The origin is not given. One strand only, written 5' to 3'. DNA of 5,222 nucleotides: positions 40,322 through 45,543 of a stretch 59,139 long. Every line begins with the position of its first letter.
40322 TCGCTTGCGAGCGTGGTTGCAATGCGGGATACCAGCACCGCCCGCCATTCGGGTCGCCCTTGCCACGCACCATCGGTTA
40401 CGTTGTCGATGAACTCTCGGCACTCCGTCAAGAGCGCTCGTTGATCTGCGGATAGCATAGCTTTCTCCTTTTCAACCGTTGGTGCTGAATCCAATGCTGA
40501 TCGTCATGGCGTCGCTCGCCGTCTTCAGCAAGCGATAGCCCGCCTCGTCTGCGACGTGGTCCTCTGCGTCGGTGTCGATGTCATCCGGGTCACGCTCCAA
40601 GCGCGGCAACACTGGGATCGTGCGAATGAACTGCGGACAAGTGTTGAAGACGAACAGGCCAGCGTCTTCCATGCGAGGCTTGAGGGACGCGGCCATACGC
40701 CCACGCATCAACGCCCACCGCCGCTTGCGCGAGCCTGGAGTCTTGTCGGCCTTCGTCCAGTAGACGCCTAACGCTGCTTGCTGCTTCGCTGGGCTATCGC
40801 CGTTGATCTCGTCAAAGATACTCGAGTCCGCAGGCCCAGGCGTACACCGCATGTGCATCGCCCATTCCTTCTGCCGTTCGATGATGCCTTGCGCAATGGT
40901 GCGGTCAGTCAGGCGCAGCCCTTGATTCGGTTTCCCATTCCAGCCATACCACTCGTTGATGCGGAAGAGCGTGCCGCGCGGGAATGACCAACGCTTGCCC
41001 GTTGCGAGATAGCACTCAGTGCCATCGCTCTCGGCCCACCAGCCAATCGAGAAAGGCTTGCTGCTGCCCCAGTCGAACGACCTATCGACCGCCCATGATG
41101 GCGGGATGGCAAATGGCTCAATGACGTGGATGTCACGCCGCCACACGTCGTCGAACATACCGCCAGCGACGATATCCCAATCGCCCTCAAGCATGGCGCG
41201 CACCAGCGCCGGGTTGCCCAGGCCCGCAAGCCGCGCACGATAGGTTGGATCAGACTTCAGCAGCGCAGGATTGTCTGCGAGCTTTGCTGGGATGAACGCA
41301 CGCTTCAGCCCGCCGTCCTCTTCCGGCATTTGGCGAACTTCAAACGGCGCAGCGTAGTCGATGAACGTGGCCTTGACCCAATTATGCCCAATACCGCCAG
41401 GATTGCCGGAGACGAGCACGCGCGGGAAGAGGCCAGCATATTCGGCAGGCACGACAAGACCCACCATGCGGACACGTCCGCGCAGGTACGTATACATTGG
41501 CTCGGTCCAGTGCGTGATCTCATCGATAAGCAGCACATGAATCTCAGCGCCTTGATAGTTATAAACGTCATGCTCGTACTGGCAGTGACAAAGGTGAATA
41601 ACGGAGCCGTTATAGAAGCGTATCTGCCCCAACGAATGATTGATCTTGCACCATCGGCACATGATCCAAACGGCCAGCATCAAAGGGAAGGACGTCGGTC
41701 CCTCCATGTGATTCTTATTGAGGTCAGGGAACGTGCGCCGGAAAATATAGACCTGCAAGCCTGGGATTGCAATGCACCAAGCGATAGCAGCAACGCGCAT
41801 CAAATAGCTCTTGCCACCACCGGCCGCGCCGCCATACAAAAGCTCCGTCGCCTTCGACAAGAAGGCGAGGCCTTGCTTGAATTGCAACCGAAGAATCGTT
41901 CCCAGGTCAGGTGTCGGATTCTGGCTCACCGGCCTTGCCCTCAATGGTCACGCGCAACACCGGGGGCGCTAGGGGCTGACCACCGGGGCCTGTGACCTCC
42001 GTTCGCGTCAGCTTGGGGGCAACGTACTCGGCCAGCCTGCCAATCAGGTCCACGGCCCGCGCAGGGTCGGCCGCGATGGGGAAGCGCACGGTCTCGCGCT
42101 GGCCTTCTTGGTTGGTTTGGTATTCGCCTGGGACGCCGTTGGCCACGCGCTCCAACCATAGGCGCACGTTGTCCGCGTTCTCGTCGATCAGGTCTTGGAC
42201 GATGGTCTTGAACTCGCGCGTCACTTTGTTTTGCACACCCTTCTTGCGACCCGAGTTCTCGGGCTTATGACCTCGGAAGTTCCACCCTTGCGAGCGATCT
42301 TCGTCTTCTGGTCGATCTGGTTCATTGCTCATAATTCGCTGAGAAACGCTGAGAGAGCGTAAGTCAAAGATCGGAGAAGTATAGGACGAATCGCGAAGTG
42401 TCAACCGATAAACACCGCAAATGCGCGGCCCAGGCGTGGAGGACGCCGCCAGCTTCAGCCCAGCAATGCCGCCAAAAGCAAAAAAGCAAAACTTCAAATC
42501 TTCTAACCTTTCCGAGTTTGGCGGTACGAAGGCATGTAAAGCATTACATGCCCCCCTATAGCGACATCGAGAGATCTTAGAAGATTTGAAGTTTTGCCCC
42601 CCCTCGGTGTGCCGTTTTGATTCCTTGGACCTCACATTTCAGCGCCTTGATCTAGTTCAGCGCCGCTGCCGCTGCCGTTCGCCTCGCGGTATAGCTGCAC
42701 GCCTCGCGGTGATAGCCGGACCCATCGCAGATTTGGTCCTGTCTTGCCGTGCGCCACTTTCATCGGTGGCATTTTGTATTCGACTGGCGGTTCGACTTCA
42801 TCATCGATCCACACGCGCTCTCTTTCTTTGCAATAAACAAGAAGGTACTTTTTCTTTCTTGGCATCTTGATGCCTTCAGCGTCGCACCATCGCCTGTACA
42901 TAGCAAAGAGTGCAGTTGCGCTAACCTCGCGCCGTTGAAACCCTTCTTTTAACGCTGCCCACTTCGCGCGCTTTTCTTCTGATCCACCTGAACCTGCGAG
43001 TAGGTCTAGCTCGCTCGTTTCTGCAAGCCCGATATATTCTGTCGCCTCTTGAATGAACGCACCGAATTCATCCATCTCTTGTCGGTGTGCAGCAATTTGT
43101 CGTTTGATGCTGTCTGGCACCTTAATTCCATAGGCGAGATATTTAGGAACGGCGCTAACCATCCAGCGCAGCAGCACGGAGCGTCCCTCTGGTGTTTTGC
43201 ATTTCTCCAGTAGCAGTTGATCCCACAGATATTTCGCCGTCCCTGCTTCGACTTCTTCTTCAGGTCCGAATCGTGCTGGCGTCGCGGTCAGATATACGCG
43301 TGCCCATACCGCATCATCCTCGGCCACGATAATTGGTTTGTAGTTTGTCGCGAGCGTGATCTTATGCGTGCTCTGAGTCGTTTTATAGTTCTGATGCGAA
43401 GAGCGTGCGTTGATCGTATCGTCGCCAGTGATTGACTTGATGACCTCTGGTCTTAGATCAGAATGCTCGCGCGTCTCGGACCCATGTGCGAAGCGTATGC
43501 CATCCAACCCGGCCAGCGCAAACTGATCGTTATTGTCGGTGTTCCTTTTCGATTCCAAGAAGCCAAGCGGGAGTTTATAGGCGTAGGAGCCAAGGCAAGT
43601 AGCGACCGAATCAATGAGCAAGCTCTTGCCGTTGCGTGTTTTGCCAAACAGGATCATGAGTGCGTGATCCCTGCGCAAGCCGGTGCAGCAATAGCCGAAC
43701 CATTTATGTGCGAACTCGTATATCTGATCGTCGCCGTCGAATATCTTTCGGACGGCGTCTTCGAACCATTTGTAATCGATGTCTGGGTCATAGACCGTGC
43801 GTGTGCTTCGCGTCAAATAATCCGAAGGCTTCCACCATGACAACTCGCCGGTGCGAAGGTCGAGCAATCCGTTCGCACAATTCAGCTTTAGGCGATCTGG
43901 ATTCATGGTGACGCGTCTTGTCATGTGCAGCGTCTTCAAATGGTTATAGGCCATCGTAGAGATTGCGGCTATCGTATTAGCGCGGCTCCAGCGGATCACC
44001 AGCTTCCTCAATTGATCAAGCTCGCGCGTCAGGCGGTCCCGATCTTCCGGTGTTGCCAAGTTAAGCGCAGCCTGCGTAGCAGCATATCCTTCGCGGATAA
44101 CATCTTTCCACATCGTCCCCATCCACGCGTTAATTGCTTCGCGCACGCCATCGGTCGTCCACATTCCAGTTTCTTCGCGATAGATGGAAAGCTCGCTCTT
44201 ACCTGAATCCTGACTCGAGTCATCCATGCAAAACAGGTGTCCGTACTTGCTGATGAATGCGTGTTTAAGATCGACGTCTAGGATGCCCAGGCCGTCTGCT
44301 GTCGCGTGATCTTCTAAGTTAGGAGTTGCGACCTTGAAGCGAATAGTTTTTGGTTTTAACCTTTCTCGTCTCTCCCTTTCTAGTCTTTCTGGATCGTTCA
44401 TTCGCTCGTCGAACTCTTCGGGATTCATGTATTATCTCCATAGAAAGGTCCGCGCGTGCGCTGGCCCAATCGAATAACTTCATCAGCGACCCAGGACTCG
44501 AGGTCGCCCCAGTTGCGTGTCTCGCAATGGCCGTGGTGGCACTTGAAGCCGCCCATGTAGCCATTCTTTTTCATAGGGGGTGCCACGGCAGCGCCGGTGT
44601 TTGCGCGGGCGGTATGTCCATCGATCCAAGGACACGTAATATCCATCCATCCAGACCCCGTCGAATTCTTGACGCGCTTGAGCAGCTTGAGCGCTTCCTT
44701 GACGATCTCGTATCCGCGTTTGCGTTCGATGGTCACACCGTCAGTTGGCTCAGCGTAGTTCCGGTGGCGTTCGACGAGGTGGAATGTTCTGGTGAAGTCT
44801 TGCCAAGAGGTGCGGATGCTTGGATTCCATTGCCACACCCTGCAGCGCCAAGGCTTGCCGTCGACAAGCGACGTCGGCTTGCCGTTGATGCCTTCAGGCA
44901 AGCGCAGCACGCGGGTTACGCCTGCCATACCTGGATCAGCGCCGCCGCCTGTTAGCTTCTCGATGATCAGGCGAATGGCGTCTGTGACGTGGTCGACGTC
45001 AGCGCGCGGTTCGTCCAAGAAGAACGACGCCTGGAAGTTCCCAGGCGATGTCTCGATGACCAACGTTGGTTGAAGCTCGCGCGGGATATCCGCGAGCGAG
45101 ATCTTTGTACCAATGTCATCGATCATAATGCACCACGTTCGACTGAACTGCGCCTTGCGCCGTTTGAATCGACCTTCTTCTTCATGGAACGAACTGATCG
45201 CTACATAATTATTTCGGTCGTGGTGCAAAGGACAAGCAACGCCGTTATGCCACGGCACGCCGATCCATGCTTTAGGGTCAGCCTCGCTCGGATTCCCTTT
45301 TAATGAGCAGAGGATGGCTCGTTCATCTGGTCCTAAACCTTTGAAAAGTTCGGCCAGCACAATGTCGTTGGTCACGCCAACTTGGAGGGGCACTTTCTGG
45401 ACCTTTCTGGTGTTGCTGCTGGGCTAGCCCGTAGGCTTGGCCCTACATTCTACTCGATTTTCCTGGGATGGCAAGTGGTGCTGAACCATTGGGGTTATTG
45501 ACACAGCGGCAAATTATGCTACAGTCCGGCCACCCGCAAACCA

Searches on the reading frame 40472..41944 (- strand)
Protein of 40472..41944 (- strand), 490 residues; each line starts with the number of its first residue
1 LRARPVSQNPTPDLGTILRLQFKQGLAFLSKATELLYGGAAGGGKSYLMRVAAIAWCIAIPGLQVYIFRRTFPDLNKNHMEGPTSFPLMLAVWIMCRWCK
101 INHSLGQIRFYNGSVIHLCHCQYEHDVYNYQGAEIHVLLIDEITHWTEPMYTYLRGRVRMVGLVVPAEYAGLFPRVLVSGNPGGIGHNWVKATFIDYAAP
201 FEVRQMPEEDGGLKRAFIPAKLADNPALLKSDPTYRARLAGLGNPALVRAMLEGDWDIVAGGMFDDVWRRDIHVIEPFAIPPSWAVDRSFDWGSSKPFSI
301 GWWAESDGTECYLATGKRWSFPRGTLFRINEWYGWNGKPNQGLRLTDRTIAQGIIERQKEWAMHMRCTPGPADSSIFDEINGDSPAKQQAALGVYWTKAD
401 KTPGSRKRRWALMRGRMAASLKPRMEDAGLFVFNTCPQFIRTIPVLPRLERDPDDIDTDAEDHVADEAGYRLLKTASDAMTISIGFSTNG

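Call 8: search_protein_families(library=phrogs, proteins=[window:40472-41944:-])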
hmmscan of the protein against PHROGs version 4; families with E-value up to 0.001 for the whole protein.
window:40472-41944:- (490 aa): 3 families
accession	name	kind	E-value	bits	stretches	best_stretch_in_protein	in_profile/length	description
phrog_979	-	head and packaging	1.9e-40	140.2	1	19-274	153-426/642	terminase large subunit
phrog_2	-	head and packaging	8e-30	105.2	1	18-472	264-589/807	terminase large subunit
phrog_9526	-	head and packaging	5.8e-13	49.9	1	33-210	26-190/280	terminase large subunit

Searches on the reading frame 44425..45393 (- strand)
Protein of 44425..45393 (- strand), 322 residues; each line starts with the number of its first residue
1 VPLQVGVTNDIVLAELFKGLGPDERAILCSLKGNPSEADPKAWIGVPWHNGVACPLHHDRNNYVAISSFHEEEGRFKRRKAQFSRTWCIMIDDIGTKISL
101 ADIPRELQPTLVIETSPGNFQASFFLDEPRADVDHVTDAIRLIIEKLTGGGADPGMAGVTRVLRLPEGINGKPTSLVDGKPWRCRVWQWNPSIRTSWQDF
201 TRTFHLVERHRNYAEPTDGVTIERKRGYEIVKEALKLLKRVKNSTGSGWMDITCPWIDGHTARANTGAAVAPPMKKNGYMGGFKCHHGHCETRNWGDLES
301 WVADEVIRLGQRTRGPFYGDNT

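Call 36: search_protein_families(library=phrogs, proteins=[window:44425-45393:-], max_evalue=0.001)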
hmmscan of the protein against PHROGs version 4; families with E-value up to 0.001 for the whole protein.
window:44425-45393:- (322 aa): 3 families
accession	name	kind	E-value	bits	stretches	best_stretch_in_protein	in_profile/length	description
phrog_4861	-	DNA, RNA and nucleotide metabolism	1.9e-22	81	1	14-296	16-332/358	DNA primase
phrog_3123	-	unknown function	1.1e-08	35.2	1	78-235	78-219/583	-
phrog_16950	-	DNA, RNA and nucleotide metabolism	0.0006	18.8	1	243-293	269-321/843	DNA primase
